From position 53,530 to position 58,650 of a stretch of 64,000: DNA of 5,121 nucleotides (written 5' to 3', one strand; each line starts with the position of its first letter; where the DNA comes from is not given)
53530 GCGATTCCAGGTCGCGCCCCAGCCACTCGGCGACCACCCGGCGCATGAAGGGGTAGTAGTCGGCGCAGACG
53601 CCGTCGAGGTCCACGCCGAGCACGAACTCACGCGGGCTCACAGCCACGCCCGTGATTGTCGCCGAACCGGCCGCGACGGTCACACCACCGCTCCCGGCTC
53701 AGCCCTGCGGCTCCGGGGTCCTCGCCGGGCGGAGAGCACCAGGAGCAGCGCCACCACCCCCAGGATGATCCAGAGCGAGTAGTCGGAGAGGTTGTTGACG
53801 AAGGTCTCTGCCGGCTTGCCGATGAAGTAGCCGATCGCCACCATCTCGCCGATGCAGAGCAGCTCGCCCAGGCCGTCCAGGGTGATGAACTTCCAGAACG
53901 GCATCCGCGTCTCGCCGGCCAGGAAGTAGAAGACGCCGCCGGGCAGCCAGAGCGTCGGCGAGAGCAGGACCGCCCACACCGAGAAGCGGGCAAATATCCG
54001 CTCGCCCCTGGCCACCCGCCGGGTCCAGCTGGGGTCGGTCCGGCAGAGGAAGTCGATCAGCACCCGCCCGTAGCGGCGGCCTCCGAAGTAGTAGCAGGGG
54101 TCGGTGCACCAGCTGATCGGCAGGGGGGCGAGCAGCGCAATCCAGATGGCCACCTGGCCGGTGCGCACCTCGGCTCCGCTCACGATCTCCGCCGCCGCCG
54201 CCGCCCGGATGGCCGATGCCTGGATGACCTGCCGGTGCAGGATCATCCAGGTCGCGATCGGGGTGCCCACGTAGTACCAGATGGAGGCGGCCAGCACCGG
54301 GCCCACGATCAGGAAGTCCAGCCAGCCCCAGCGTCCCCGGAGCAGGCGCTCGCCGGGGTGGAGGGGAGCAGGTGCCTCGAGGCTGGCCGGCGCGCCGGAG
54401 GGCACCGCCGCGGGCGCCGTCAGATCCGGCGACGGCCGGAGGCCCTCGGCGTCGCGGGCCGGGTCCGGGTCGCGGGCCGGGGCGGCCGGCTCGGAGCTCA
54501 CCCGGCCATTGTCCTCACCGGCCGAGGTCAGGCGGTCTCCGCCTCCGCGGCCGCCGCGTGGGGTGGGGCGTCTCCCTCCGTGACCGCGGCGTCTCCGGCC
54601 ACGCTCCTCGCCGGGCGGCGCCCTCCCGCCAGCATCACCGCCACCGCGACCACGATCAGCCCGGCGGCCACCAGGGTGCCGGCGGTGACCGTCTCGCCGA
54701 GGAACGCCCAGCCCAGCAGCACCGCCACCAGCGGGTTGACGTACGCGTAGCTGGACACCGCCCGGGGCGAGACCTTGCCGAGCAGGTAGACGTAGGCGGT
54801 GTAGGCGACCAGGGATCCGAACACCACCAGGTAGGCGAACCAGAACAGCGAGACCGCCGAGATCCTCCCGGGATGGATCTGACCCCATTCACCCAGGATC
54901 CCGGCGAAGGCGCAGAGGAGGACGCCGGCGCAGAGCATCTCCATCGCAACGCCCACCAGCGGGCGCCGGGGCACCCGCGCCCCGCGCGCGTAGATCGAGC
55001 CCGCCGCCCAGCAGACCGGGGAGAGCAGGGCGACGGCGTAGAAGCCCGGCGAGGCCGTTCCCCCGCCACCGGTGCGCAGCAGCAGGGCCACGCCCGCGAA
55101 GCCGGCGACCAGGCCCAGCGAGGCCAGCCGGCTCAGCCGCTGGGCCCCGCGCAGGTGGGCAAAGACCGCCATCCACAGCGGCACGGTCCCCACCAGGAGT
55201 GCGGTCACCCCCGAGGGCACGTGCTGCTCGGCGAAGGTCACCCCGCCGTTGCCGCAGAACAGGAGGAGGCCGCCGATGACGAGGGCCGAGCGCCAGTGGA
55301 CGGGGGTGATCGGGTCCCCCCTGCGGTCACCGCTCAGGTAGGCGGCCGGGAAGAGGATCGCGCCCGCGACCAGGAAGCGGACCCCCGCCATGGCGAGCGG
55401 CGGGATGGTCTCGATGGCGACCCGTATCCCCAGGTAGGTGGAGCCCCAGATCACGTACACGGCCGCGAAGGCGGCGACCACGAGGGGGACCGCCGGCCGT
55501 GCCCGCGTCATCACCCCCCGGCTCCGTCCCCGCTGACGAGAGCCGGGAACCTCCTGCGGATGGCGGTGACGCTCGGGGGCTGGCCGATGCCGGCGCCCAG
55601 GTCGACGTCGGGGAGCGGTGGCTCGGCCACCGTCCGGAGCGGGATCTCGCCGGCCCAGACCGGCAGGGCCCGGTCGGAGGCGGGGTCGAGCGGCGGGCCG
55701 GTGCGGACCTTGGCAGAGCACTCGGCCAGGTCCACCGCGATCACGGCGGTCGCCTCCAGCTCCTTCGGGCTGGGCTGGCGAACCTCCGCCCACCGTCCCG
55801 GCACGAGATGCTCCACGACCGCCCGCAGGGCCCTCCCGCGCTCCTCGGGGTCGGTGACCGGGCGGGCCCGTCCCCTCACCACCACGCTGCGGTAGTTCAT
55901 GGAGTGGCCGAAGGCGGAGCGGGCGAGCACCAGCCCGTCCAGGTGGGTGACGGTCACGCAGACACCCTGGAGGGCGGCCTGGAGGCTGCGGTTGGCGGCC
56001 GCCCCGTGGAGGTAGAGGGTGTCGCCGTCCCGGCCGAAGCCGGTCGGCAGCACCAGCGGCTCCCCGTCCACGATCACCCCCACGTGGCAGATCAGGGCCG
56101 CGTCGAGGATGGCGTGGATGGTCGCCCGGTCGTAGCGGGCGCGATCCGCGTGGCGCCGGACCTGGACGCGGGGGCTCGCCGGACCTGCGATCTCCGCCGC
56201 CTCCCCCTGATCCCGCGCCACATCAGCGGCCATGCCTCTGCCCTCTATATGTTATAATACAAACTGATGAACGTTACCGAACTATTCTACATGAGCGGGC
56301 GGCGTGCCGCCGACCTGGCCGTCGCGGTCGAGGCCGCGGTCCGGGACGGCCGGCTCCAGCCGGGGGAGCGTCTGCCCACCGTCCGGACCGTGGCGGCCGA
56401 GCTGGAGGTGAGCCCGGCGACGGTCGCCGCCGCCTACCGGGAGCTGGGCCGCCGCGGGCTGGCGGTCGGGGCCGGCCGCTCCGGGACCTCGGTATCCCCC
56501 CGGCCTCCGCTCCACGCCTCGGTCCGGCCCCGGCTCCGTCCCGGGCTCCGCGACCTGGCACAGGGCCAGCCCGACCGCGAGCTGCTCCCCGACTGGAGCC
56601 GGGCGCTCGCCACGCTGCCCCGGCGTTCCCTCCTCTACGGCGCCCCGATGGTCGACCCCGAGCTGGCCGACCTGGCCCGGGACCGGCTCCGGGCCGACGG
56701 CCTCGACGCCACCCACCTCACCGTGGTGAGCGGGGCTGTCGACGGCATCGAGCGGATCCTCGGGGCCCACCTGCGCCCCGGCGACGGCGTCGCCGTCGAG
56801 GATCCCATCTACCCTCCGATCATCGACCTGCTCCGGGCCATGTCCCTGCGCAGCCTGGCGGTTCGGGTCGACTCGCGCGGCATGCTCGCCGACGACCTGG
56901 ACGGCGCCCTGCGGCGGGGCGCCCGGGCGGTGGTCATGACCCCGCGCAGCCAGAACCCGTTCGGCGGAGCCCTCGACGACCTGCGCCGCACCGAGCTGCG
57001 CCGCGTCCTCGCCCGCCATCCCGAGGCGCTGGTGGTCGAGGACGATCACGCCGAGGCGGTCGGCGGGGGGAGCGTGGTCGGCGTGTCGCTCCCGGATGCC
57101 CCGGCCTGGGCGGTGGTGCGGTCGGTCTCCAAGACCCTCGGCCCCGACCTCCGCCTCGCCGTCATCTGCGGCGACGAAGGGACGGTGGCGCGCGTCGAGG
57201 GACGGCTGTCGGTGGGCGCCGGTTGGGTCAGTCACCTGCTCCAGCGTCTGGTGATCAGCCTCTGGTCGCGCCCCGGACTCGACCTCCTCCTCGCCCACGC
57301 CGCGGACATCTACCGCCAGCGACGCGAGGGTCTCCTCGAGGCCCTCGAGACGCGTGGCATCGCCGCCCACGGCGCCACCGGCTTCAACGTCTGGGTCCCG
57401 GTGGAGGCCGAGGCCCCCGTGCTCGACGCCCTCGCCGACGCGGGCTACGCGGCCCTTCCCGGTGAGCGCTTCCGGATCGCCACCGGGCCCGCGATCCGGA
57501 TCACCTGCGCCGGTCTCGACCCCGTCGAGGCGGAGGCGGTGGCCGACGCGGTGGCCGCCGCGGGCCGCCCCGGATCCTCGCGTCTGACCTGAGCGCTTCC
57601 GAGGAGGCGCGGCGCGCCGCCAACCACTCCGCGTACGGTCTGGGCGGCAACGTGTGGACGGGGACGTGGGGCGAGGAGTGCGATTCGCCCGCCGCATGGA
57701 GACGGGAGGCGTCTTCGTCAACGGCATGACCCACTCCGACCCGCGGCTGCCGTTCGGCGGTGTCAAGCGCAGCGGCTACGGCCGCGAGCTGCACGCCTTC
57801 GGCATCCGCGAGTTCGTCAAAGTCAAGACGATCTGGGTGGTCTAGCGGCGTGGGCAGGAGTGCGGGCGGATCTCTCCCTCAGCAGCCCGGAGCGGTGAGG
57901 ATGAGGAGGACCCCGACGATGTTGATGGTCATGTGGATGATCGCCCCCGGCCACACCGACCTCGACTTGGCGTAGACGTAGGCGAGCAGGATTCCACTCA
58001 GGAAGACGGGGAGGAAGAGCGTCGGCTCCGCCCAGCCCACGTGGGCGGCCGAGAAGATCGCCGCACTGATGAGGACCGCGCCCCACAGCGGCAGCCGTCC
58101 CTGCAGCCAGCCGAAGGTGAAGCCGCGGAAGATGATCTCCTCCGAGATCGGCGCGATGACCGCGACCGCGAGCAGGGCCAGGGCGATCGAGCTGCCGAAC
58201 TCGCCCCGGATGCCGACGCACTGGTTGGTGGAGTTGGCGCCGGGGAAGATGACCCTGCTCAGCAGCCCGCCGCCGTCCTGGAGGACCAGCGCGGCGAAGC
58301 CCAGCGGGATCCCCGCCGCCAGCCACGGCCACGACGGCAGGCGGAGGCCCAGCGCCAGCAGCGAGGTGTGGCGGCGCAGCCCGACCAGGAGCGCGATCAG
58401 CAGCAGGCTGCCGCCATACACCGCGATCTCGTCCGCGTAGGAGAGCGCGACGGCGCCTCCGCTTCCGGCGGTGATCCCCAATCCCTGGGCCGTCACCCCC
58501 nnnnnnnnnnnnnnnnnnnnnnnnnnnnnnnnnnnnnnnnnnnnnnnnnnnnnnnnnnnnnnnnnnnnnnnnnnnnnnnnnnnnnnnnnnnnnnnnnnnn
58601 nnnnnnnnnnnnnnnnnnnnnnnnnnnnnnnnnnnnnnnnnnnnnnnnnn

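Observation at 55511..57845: MocR regulator with PNPOx-family partner and a decayed aldehyde dehydrogenase remnant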

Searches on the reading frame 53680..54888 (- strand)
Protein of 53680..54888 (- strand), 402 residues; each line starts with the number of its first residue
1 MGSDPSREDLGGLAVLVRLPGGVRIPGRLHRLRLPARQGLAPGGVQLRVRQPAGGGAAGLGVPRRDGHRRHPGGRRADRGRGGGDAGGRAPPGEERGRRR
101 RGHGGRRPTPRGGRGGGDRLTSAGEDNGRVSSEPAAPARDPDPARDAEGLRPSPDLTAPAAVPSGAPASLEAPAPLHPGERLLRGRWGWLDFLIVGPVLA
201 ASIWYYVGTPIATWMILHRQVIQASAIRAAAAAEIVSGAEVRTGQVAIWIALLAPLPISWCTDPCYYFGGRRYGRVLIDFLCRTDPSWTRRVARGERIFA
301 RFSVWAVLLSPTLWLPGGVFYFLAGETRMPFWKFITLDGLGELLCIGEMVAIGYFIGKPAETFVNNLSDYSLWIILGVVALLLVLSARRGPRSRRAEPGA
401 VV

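Call 4: search_protein_families(library=pfam, proteins=[window:53680-54888:-], max_evalue=0.01)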
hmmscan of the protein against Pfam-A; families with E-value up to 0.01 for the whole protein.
window:53680-54888:- (402 aa): 1 family
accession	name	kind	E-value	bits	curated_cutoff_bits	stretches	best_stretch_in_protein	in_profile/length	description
PF09335.16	VTT_dom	-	7.7e-06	26.8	33.9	1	261-354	29-122/123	VTT domain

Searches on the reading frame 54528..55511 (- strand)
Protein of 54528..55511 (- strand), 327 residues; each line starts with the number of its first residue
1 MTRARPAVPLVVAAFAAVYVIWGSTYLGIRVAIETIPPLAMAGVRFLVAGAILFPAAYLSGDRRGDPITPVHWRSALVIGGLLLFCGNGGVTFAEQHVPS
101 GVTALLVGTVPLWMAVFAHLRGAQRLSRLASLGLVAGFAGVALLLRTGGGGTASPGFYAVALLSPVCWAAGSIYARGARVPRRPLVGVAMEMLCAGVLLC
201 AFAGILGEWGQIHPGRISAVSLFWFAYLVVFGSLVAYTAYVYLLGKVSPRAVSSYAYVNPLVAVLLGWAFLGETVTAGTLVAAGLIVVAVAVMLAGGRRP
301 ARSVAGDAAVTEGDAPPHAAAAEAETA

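Call 4: search_protein_families(library=pfam, proteins=[window:54528-55511:-], max_evalue=0.01)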
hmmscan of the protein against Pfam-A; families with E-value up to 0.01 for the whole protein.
window:54528-55511:- (327 aa): 1 family
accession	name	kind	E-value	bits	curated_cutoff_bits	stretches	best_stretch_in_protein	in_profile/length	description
PF00892.27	EamA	-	3.5e-37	128.1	28.2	2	14-145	6-134/135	EamA-like transporter family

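Call 12: search_protein_families(library=ncbifam, proteins=[window:54528-55511:-], max_evalue=0.001)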
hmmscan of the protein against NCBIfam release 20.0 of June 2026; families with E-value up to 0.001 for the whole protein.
window:54528-55511:- (327 aa): 4 families
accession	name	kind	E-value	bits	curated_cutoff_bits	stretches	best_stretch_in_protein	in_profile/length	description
NF008432.0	PRK11272.1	equivalog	3.5e-79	266.1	270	1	6-295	6-287/294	drug/metabolite exporter YedA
TIGR00950.1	2A78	equivalog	2.9e-41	141.6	230.2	1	22-290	1-263/264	carboxylate/amino acid/amine transporter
NF050091.1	ArAmAcExpYddG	equivalog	5.8e-08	32.6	300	1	28-194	22-187/285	aromatic amino acid exporter YddG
NF008523.0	PRK11453.1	equivalog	6.6e-06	25.9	472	1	18-296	12-288/299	O-acetylserine/cysteine exporter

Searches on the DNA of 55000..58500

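Call 64: search_rna_families(source=window, start=55000, end=58500, threshold=evalue, max_evalue=1)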
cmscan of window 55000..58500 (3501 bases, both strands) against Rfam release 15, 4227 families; matches with E-value up to 1: 1.
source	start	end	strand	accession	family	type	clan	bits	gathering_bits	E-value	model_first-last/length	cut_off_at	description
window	56778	56809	+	RF01340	CRISPR-DR29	Gene; CRISPR;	-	20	39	0.89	1-37/37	no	CRISPR RNA direct repeat element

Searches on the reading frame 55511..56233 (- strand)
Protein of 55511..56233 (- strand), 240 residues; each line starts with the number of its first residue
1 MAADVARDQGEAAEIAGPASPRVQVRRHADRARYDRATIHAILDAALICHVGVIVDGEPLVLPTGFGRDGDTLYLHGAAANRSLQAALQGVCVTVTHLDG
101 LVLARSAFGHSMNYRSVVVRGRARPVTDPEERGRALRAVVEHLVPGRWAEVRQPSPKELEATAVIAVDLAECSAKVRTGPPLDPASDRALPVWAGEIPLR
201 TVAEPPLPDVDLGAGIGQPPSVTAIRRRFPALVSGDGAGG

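Call 4: search_protein_families(library=pfam, proteins=[window:55511-56233:-], max_evalue=0.01)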
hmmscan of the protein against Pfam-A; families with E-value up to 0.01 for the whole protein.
window:55511-56233:- (240 aa): 3 families
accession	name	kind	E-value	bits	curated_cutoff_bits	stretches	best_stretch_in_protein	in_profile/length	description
PF12900.13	Pyridox_ox_2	-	1e-46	158.8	27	1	35-176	1-140/140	Pyridoxamine 5'-phosphate oxidase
PF01243.27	PNPOx_N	-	1.1e-05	26.2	28.1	1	56-172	23-116/120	Pyridoxamine 5'-phosphate oxidase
PF04299.18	FMN_bind_2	-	0.0027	17.9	22.4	1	67-148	48-139/168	Putative FMN-binding domain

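Call 12: search_protein_families(library=ncbifam, proteins=[window:55511-56233:-], max_evalue=0.001)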
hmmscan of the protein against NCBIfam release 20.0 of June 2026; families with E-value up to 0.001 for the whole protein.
window:55511-56233:- (240 aa): 1 family
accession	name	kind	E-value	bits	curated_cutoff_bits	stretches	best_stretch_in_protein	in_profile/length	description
NF000261.1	NimABCDEF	equivalog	0.00043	20.2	260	1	56-146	35-123/153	NimABCDEF family 5-nitroimidazole reductase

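Call 30: search_solved_structures(query=window:55511-56233:-, max_evalue=0.001, show_alignments=1)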
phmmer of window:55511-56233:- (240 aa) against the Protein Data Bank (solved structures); distinct sequences matched with E-value up to 0.001: 5.
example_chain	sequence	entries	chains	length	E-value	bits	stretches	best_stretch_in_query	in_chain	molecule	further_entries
6rk0_A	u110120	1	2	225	9.9e-55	188.7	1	19-213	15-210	Uncharacterized protein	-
4ybn_A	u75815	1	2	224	1.5e-33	119.3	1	20-225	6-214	Flavin-nucleotide-binding protein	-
2fur_A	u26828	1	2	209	4.9e-27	98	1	24-203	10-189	hypothetical protein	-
2fg9_A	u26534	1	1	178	4.9e-11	45.6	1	35-149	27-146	5-nitroimidazole antibiotic resistance protein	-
2hti_A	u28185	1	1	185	1.9e-08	37.2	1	27-155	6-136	BH0577 protein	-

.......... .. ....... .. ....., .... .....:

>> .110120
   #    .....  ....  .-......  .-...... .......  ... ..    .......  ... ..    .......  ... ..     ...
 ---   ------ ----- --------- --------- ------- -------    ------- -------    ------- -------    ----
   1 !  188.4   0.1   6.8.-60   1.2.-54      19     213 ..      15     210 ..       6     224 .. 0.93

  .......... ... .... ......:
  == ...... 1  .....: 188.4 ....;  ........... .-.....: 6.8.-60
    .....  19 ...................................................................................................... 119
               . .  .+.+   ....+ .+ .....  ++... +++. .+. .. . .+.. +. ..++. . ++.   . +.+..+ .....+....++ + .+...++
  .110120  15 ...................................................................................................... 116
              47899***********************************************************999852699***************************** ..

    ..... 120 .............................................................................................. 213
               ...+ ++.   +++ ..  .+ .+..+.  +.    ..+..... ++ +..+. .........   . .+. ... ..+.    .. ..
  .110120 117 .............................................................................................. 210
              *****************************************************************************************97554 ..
